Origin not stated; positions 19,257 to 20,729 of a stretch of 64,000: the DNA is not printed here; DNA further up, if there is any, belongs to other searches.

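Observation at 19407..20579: MEMO1-family protein with a signal peptide and no AMMECR1/radical-SAM partners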

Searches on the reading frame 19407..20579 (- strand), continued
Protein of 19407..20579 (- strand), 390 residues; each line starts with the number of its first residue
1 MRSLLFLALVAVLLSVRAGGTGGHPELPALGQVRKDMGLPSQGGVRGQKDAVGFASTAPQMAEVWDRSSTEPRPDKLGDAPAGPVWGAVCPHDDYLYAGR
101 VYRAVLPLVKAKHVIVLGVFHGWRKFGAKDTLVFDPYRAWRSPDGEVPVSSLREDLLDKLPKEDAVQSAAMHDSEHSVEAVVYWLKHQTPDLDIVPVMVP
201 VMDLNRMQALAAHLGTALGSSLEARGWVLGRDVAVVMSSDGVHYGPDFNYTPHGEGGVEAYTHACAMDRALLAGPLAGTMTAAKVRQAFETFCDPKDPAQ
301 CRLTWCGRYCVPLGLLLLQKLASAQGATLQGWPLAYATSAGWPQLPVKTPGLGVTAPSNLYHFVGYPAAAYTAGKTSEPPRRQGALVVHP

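Call 53: find_encoding_contigs(protein=P0344, flank=8000, max_places=1)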
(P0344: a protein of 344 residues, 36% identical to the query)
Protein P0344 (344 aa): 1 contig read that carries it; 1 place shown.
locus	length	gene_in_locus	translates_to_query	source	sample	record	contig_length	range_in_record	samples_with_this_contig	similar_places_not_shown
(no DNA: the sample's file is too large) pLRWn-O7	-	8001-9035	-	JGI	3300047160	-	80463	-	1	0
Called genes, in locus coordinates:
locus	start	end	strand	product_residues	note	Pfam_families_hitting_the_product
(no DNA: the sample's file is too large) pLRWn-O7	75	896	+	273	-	-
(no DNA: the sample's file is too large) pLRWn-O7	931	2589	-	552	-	PF00027:cNMP_binding, PF01946:Thi4 (faint), PF01266:DAO (weak), PF03486:HI0933_like (faint), PF07992:Pyr_redox_2, PF13450:NAD_binding_8 (weak), PF13738:Pyr_redox_3, PF00070:Pyr_redox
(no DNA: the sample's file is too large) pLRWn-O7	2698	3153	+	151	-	PF03190:Thioredox_DsbH (weak), PF14595:Thioredoxin_9 (weak), PF00085:Thioredoxin, PF13899:Thioredoxin_7, PF13098:Thioredoxin_2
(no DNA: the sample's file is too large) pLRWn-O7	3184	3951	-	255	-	-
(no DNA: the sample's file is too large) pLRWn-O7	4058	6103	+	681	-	PF07969:Amidohydro_3 (faint), PF01979:Amidohydro_1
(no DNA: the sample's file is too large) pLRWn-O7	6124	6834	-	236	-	PF00496:SBP_bac_5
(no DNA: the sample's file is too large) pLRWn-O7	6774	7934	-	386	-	PF00496:SBP_bac_5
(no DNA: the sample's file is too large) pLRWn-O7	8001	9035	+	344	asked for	PF01875:Memo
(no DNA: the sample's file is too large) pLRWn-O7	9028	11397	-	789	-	-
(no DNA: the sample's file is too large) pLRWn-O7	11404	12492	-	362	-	PF01699:Na_Ca_ex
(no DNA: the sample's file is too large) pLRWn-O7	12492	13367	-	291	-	PF00561:Abhydrolase_1, PF12146:Hydrolase_4, PF12697:Abhydrolase_6, PF03096:Ndr (faint)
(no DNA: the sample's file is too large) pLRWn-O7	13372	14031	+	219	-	PF06736:TMEM175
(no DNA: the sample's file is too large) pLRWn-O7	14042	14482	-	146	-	PF01042:Ribonuc_L-PSP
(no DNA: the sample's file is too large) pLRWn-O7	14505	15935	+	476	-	PF06123:CreD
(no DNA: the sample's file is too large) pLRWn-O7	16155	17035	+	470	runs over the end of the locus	-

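Call 55: search_protein_families(library=pfam, proteins=[L073:6338-9808:+, L015:11097-12308:-, L062:5712-7358:-, L034:6192-8306:-, L016:3392-6781:+, L016:15024-18827:+, L062:14399-14824:+, L038:4729-5289:-, L033:3311-4645:-, L032:7262-9799:+], max_evalue=0.00001)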
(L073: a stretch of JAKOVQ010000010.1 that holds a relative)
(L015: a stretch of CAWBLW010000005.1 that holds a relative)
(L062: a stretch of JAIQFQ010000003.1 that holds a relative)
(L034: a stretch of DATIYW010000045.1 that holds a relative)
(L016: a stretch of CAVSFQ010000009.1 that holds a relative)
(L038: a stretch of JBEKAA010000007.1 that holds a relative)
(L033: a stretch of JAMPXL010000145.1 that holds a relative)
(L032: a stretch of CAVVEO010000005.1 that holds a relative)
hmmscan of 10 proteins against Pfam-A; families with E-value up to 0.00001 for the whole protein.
L073:6338-9808:+ (1156 aa): 8 families
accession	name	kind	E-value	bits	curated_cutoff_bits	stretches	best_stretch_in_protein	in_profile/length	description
PF08448.16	PAS_4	-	4.2e-45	152.9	23.1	3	366-479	1-110/110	PAS fold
PF02518.31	HATPase_c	-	1e-30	106.9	26.4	1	872-983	2-109/111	Histidine kinase-, DNA gyrase B-, and HSP90-like ATPase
PF00989.32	PAS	-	1.1e-30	106.4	22.6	2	621-727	4-113/113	PAS fold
PF13426.13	PAS_9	-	2.5e-27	95.6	27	2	519-609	10-103/103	PAS domain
PF00072.30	Response_reg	-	2.6e-23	82.7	30.2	1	1021-1132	1-110/111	Response regulator receiver domain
PF13188.13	PAS_8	-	1.9e-21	75.6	21.8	1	619-667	2-53/65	PAS domain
PF00512.31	HisKA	-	3.5e-20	72.3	26.9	1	758-825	2-66/66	His Kinase A (phospho-acceptor) domain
PF08447.18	PAS_3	-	3.3e-10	40.5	25.6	0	523-592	2-74/89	PAS fold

L015:11097-12308:- (403 aa): 3 families
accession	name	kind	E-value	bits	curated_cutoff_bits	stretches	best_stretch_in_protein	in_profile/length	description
PF01738.24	DLH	-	2.1e-47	162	21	1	189-400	11-216/217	Dienelactone hydrolase family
PF02230.22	Abhydrolase_2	-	3.1e-06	27.6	23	1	268-366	98-201/217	Phospholipase/Carboxylesterase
PF00326.27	Peptidase_S9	-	8.6e-06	25.8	22.6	0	209-293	3-82/213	Prolyl oligopeptidase family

L062:5712-7358:- (548 aa): 0 families

L034:6192-8306:- (704 aa): 5 families
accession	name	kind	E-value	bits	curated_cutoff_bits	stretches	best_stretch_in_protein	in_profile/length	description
PF01406.26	tRNA-synt_1e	-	6.7e-107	357.8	27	1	255-554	2-300/301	tRNA synthetases class I (C) catalytic domain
PF09334.17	tRNA-synt_1g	-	1.7e-12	47.3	20.1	0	484-566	305-389/391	tRNA synthetases class I (M)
PF23493.1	CysS_C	-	1.9e-08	34.8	23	1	655-700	5-50/51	Cysteinyl-tRNA ligase anticodon binding domain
PF09190.17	DALR_2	-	7.1e-08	33.3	22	1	591-645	2-55/57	DALR domain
PF01921.24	tRNA-synt_1f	-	1.1e-07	31.6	27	0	502-560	278-335/360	tRNA synthetases class I (K)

L016:3392-6781:+ (1129 aa): 5 families
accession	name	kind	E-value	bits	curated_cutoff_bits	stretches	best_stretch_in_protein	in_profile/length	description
PF00580.27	UvrD-helicase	-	9e-67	226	23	1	471-738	1-270/271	UvrD/REP helicase N-terminal domain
PF13361.12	UvrD_C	-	1.7e-51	176.2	25.6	2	745-883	2-141/350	UvrD-like helicase C-terminal domain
PF13245.12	AAA_19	-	3.7e-19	69.7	25.1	1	482-724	10-134/134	AAA domain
PF13538.12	UvrD_C_2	-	2e-12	47.2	27.4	1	1012-1066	2-51/52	UvrD-like helicase C-terminal domain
PF01443.25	Viral_helicase1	-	9e-06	26.1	21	0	1003-1067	168-227/228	Viral superfamily 1 RNA helicase core domain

L016:15024-18827:+ (1267 aa): 0 families

L062:14399-14824:+ (141 aa): 0 families

L038:4729-5289:- (186 aa): 0 families

L033:3311-4645:- (444 aa): 3 families
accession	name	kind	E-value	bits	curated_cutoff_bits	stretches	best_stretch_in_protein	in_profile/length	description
PF03054.22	tRNA_Me_trans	-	7.7e-70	235.1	20.6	1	90-287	2-201/202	tRNA methyl transferase HUP domain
PF20258.4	tRNA_Me_trans_C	-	7.7e-22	77.9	20.6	1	366-439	3-77/77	Aminomethyltransferase beta-barrel domain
PF20259.3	tRNA_Me_trans_M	-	7.5e-19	67.5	27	1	305-357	11-65/66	tRNA methyl transferase PRC-barrel domain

L032:7262-9799:+ (845 aa): 3 families
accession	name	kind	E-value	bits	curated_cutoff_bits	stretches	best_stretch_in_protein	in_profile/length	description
PF01593.30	Amino_oxidase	-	1.4e-26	94.3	19.8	1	417-837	1-443/443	Flavin containing amine oxidoreductase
PF13450.12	NAD_binding_8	-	2.6e-12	47.3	21.9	1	412-472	1-63/68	NAD(P)-binding Rossmann-like domain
PF01266.30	DAO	-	2.9e-11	44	27.9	1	411-448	3-39/353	FAD dependent oxidoreductase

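Call 59: search_protein_families(library=pfam, proteins=[P0121, P0146, P0161, P0162, P0183, P0260, P0362, P0086, P0238], max_evalue=0.001)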
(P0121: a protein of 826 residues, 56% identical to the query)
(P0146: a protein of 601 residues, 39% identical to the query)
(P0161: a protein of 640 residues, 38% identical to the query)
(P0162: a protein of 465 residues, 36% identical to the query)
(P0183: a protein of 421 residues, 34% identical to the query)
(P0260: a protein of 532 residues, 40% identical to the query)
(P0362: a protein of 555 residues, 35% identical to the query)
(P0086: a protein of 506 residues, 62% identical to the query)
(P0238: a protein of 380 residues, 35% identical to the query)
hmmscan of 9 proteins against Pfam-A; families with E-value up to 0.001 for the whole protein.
P0121 (826 aa): 2 families
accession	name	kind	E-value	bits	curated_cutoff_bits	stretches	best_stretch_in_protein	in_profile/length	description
PF06165.18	GH94_b-supersand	-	2.8e-62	210.9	23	1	385-629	1-251/251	Glycosyl hydrolase 94, supersandwich domain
PF01875.22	Memo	-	1.1e-14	54.8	27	1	67-301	35-239/269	Memo-like protein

P0146 (601 aa): 8 families
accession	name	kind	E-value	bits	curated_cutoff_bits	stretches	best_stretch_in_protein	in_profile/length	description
PF20434.5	BD-FAE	-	2.9e-26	92.7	26.8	1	39-143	4-108/215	BD-FAE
PF01875.22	Memo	-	1.4e-24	87.2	27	1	294-570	16-254/269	Memo-like protein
PF07859.19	Abhydrolase_3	-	2.4e-19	70.3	25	1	53-245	1-209/210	alpha/beta hydrolase fold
PF00326.27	Peptidase_S9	-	1.3e-10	41.6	22.6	1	183-251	126-196/213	Prolyl oligopeptidase family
PF00135.34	COesterase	-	1.3e-10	41.3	27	1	34-143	86-202/515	Carboxylesterase family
PF01738.24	DLH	-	9.9e-08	32.3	21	1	191-255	135-199/217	Dienelactone hydrolase family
PF12146.15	Hydrolase_4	-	2e-05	24.4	27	0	196-246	188-236/239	Serine aminopeptidase, S33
PF00561.26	Abhydrolase_1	-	0.00075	19.7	25.8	0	51-162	1-108/245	alpha/beta hydrolase fold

P0161 (640 aa): 2 families
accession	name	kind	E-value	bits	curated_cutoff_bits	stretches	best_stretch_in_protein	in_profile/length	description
PF01875.22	Memo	-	2.4e-14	53.6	27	1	321-521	12-187/269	Memo-like protein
PF00149.33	Metallophos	-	1e-12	49.4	21.5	1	35-262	2-190/191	Calcineurin-like phosphoesterase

P0162 (465 aa): 1 family
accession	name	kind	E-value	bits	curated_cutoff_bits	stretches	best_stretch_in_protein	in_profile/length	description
PF01875.22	Memo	-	2.2e-16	60.3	27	1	126-388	22-250/269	Memo-like protein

P0183 (421 aa): 1 family
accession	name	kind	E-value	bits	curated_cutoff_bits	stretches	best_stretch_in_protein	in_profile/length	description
PF01875.22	Memo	-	8.8e-24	84.6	27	1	108-385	9-252/269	Memo-like protein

P0260 (532 aa): 2 families
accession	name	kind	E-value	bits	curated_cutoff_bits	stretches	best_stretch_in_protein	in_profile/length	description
PF04551.19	GcpE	-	3.5e-25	89.2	32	2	1-59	146-202/343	GcpE protein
PF01875.22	Memo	-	6.3e-10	39.1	27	1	403-490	114-187/269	Memo-like protein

P0362 (555 aa): 2 families
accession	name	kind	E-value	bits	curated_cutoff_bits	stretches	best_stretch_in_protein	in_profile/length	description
PF06439.18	3keto-disac_hyd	-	5.1e-36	124.9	26.8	1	29-224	3-184/187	3-keto-disaccharide hydrolase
PF01875.22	Memo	-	3.1e-24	86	27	1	246-526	14-256/269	Memo-like protein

P0086 (506 aa): 1 family
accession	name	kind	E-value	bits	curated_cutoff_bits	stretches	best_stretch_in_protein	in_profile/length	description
PF01875.22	Memo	-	6.5e-18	65.3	27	1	216-389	34-187/269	Memo-like protein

P0238 (380 aa): 1 family
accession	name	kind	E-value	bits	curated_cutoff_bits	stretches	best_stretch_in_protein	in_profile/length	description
PF01875.22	Memo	-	4.7e-20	72.4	27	1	184-319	33-167/269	Memo-like protein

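Call 73: search_protein_families(library=ncbifam, proteins=[L005:8569-9888:+, L003:9004-9978:+, L001:8963-9976:+, L001:11325-12104:-], max_evalue=0.00001)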
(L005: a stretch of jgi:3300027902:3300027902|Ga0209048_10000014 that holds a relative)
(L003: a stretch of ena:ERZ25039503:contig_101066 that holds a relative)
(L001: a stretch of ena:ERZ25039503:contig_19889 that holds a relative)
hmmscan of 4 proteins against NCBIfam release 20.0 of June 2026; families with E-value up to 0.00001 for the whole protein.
L005:8569-9888:+ (439 aa): 34 families (the best 25 are shown)
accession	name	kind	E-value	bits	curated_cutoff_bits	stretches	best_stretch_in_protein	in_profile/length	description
NF005560.0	PRK07233.1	equivalog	9.8e-140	466.2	252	1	3-434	2-432/435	hypothetical protein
TIGR03467.1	HpnE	equivalog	5.1e-22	78.8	283.05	1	4-296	1-303/430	hydroxysqualene dehydroxylase HpnE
NF005547.0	PRK07208.1-3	equivalog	1.5e-18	66.8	380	1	3-381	6-389/465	hypothetical protein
NF005548.0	PRK07208.1-4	equivalog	1.6e-16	60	389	1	2-360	4-378/488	hypothetical protein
NF005545.0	PRK07208.1-1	equivalog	1.9e-11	43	451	1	2-172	8-174/504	hypothetical protein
NF008841.0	PRK11883.1-1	equivalog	9.6e-11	41.2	517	1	3-94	5-100/453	protoporphyrinogen oxidase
NF045637.1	carotdesatCrtDProt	equivalog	1.1e-09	37.4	580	1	4-50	1-47/485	1-hydroxycarotenoid 3,4-desaturase CrtD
NF058655.1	CrtID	equivalog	7.8e-09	34.9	640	1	4-47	1-44/478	bifunctional phytoene desaturase/3,4-desaturase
TIGR00562.1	proto_IX_ox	equivalog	8.5e-09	34.5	97.85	1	1-182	2-186/470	protoporphyrinogen oxidase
NF009410.0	PRK12771.1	subfamily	1e-08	34.2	516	1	4-40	141-177/566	NAD(P)-binding protein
TIGR02734.1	crtI_fam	subfamily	1.1e-08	34.3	238.1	1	5-49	2-46/504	phytoene desaturase family protein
TIGR02733.1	desat_CrtD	equivalog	2.1e-08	33.3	549.7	0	3-44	3-44/492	C-3',4' desaturase CrtD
NF009409.0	PRK12770.1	subfamily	2.6e-08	33.3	343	1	3-41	20-58/360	putative glutamate synthase subunit beta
NF009074.0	PRK12409.1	equivalog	2.7e-08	33.4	494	1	1-47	1-46/410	D-amino acid dehydrogenase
TIGR03197.1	MnmC_Cterm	equivalog_domain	2.7e-08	33.3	174.2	1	3-64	1-57/400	FAD-dependent 5-carboxymethylaminomethyl-2-thiouridine(34) oxidoreductase MnmC1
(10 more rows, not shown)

L003:9004-9978:+ (324 aa): 2 families
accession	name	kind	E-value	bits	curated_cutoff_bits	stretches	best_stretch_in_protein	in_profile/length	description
NF041365.1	GntB_guanitoxin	equivalog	7.1e-12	45.3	380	1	37-279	22-274/308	guanitoxin biosynthesis L-arginine gamma (S) hydroxylase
NF045688.1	BCarotHydoxCrtR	equivalog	5.2e-09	35.6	475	1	33-294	19-267/297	beta-carotene hydroxylase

L001:8963-9976:+ (337 aa): 19 families
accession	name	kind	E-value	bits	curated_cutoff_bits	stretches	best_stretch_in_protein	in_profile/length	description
TIGR02822.1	adh_fam_2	subfamily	2.1e-119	398.5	283.5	1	7-331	5-329/329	zinc-binding alcohol dehydrogenase family protein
NF047908.1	AldhRedAhr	equivalog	4.8e-50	170.3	470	1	11-322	10-325/335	NADPH-dependent aldehyde reductase Ahr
NF006940.0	PRK09422.1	equivalog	1.2e-43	149.4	344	1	28-330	23-333/338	alcohol dehydrogenase AdhP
NF010344.0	PRK13771.1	subfamily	2.6e-35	122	349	1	13-327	9-328/334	putative alcohol dehydrogenase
NF041172.1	AcrlCoa_red_Thmprot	equivalog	1.1e-29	103.4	500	1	18-323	14-325/334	acryloyl-CoA reductase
NF007489.0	PRK10083.1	equivalog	1.4e-29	103.1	376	1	19-216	14-211/339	Zn-dependent oxidoreductase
TIGR03989.1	Rxyl_3153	subfamily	7.2e-26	91.3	440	1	20-110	17-106/370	NDMA-dependent alcohol dehydrogenase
NF003808.0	PRK05396.1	equivalog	6.3e-25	87.8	380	1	17-217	13-214/341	L-threonine 3-dehydrogenase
TIGR00692.1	tdh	equivalog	8.6e-25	87.5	458.35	1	18-219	12-214/340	L-threonine 3-dehydrogenase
NF041097.1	keto_inos_dh_IolM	equivalog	7.4e-24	84.1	450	1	17-218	40-258/389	scyllo-inosose 3-dehydrogenase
TIGR02818.1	adh_III_F_hyde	equivalog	7.2e-21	74.6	543.95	1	12-115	9-111/368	S-(hydroxymethyl)glutathione dehydrogenase/class III alcohol dehydrogenase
TIGR03451.1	mycoS_dep_FDH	equivalog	1.3e-20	73.5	512.9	1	14-214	11-224/358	S-(hydroxymethyl)mycothiol dehydrogenase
TIGR03366.1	HpnZ_proposed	hypoth_equivalog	1.4e-19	70.4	328.1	1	25-257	1-254/315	putative phosphonate catabolism associated alcohol dehydrogenase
TIGR03201.1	dearomat_had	equivalog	5.6e-16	58.6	338.65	1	15-139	9-132/349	6-hydroxycyclohex-1-ene-1-carbonyl-CoA dehydrogenase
TIGR02824.1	quinone_pig3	subfamily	3e-15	56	296.8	1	15-101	13-98/325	putative NAD(P)H quinone oxidoreductase, PIG3 family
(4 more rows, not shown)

L001:11325-12104:- (259 aa): 1 family
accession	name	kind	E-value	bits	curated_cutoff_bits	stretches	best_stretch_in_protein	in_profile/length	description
NF041440.1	hydrolase_YghX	exception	5.6e-19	68.4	460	1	27-230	73-271/292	YghX family hydrolase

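Call 79: find_related_loci(query=P0288, collection=metagenome_contigs, flank=6000)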
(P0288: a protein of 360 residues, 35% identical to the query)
Query P0288 (360 aa) in metagenome_contigs; peptide patterns used: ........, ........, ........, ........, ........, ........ (x = any residue, [..] = any of these).
67 stretches matched a pattern; 23 encode a relative of the query (tblastn E <= 1e-3); 23 distinct loci.
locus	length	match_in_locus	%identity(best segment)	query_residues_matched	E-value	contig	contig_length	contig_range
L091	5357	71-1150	88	1-360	0e+0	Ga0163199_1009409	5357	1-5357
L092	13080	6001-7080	76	1-360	0e+0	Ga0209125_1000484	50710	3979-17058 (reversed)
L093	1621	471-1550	72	1-360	0e+0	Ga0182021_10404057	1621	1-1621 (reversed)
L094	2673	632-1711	69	1-360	0e+0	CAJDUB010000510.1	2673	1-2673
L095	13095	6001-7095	52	3-357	2e-127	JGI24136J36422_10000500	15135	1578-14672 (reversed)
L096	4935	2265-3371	53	1-357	1e-127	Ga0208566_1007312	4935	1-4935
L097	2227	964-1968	55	22-357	4e-133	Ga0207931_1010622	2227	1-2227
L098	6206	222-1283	53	9-357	3e-125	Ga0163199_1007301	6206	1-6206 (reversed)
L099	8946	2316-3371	52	5-357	3e-125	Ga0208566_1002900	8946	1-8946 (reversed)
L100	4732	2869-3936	52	6-357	6e-126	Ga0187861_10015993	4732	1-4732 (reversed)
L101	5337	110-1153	52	5-357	1e-124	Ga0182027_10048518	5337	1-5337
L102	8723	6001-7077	54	5-357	5e-124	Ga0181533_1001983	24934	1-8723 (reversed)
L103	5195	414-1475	54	9-357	3e-123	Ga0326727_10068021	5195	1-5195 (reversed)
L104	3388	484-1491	55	22-357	8e-125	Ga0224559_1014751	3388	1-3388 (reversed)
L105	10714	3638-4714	53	5-360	2e-121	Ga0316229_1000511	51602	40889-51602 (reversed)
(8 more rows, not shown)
